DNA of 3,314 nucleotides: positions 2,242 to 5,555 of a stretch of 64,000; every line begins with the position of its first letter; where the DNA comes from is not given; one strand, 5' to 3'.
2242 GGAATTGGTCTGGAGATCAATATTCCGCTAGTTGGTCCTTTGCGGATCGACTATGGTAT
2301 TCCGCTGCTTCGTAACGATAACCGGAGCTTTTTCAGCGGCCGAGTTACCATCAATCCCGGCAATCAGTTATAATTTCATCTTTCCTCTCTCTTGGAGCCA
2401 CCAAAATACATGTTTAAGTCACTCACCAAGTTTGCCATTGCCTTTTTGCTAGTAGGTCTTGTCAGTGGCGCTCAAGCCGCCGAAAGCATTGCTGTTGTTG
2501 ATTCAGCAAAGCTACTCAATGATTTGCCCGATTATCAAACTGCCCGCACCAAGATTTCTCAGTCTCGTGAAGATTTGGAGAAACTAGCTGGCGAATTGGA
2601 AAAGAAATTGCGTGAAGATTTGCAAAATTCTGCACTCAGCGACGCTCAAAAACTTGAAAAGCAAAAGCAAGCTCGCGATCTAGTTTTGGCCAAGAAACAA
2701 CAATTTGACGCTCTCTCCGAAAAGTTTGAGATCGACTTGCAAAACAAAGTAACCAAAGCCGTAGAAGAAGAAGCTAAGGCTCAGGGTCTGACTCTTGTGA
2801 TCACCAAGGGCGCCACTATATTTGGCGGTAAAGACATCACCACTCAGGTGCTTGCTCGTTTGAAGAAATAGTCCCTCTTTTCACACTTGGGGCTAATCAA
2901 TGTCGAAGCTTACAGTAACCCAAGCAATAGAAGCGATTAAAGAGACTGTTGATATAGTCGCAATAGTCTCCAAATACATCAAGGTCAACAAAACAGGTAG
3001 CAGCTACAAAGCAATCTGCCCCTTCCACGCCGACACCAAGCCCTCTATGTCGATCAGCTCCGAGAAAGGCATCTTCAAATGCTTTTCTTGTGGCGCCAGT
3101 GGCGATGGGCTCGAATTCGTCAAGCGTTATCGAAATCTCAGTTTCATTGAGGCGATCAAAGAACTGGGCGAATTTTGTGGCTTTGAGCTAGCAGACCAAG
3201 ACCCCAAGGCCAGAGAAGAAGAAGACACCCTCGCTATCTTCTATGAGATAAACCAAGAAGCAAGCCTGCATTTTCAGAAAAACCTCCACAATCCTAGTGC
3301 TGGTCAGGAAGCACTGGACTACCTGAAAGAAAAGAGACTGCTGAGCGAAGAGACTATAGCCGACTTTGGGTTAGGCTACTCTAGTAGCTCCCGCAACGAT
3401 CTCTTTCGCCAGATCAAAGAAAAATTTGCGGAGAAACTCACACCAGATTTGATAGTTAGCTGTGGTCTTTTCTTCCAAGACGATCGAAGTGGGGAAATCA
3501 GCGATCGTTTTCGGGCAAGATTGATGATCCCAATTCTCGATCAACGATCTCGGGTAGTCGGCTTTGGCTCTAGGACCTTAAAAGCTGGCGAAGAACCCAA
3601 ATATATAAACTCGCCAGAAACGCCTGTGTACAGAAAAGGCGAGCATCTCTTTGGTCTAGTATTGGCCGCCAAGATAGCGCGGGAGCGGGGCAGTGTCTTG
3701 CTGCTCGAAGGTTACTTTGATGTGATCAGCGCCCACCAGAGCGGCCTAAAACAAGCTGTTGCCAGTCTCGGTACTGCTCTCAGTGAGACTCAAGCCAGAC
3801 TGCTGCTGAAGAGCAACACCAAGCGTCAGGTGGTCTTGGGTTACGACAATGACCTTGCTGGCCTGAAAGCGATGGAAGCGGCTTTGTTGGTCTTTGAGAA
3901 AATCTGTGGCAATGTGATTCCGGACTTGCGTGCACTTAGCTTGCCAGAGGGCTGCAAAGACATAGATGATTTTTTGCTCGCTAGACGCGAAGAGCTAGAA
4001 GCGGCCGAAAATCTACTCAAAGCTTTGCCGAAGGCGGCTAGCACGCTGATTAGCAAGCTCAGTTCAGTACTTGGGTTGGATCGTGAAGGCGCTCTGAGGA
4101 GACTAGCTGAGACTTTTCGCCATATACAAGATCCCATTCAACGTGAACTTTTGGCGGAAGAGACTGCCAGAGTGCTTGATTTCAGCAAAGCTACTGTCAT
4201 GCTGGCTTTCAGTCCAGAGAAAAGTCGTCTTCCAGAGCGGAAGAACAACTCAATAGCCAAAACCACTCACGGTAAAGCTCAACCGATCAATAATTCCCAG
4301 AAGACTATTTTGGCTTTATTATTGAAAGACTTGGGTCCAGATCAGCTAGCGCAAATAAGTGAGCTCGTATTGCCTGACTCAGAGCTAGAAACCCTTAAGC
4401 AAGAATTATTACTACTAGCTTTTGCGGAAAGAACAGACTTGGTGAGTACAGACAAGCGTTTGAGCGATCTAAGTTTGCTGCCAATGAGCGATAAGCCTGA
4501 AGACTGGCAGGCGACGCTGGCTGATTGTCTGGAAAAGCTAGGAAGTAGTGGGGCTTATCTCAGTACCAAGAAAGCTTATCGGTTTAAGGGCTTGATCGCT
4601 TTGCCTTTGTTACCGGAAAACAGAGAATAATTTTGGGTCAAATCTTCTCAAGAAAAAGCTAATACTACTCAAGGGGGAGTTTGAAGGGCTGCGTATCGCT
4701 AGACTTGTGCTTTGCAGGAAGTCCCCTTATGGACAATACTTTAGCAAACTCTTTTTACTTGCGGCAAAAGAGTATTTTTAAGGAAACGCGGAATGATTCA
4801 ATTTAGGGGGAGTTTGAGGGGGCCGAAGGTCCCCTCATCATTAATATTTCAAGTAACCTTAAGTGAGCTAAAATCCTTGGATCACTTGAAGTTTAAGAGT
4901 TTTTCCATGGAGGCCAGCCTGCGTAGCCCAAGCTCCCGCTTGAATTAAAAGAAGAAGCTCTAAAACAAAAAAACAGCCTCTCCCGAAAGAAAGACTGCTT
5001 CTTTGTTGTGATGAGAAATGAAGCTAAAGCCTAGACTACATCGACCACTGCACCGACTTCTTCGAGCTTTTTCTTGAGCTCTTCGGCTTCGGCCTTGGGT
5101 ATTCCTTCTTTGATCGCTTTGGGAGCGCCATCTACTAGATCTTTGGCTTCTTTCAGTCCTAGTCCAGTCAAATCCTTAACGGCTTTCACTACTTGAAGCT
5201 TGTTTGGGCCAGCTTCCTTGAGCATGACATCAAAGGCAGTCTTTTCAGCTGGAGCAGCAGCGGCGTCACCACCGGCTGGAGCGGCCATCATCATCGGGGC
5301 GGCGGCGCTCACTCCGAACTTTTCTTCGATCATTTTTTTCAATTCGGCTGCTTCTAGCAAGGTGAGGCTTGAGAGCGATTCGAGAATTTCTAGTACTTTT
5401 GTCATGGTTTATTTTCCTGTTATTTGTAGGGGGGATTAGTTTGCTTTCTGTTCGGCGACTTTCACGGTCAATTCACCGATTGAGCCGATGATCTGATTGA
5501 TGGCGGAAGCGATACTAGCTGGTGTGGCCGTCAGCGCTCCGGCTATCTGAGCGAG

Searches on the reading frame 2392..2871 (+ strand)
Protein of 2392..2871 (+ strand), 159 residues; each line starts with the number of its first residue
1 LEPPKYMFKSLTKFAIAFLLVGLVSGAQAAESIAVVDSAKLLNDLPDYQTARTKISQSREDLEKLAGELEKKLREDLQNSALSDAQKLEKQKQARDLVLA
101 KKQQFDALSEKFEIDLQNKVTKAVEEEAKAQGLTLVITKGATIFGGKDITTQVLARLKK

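Call 50: search_protein_families(library=pfam, proteins=[window:2392-2871:+], max_evalue=0.00001)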
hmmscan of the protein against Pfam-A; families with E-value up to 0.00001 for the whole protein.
window:2392-2871:+ (159 aa): 1 family
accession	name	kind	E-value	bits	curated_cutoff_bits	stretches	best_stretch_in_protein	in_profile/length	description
PF03938.19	OmpH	-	5.2e-13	49.9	32.4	1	33-157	2-141/141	Outer membrane protein (OmpH-like)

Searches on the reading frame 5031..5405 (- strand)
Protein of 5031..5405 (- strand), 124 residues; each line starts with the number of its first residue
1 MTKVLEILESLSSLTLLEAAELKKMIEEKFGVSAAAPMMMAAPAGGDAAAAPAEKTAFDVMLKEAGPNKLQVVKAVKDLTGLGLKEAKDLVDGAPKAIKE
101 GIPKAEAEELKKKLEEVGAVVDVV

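Call 22: search_protein_families(library=pfam, proteins=[window:5031-5405:-])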
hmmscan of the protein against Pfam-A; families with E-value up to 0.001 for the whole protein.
window:5031-5405:- (124 aa): 2 families
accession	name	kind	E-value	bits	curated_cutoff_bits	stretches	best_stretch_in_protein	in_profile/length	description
PF00542.24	Ribosomal_L12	-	4.1e-29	101.1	25.9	1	58-123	1-66/67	Ribosomal protein L7/L12 C-terminal domain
PF16320.10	Ribosomal_L12_N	-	3.8e-17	62.1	25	1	6-50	4-47/48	Ribosomal protein L7/L12 dimerisation domain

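Call 23: find_encoding_contigs(protein=window:5031-5405:-, flank=10000, max_places=10)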
Protein window:5031-5405:- (124 aa): 1 contig read that carries it; 1 place shown.
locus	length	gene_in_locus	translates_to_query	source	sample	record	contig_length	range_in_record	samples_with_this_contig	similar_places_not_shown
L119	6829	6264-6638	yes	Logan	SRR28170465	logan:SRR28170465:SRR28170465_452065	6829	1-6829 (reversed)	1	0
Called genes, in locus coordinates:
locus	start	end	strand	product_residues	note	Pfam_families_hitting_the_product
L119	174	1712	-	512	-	PF01590:GAF, PF13185:GAF_2, PF00990:GGDEF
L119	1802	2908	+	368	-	PF00132:Hexapep (weak), PF14602:Hexapep_2 (faint), PF25084:LbH_EIF2B (weak), PF25087:GMPPB_C, PF00132:Hexapep (weak)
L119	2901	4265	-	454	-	PF03486:HI0933_like (faint), PF07992:Pyr_redox_2, PF12831:FAD_oxidored (weak), PF13738:Pyr_redox_3, PF00070:Pyr_redox, PF02852:Pyr_redox_dim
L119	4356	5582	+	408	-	PF02089:Palm_thioest (weak)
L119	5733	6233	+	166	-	PF00466:Ribosomal_L10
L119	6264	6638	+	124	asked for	PF16320:Ribosomal_L12_N, PF00542:Ribosomal_L12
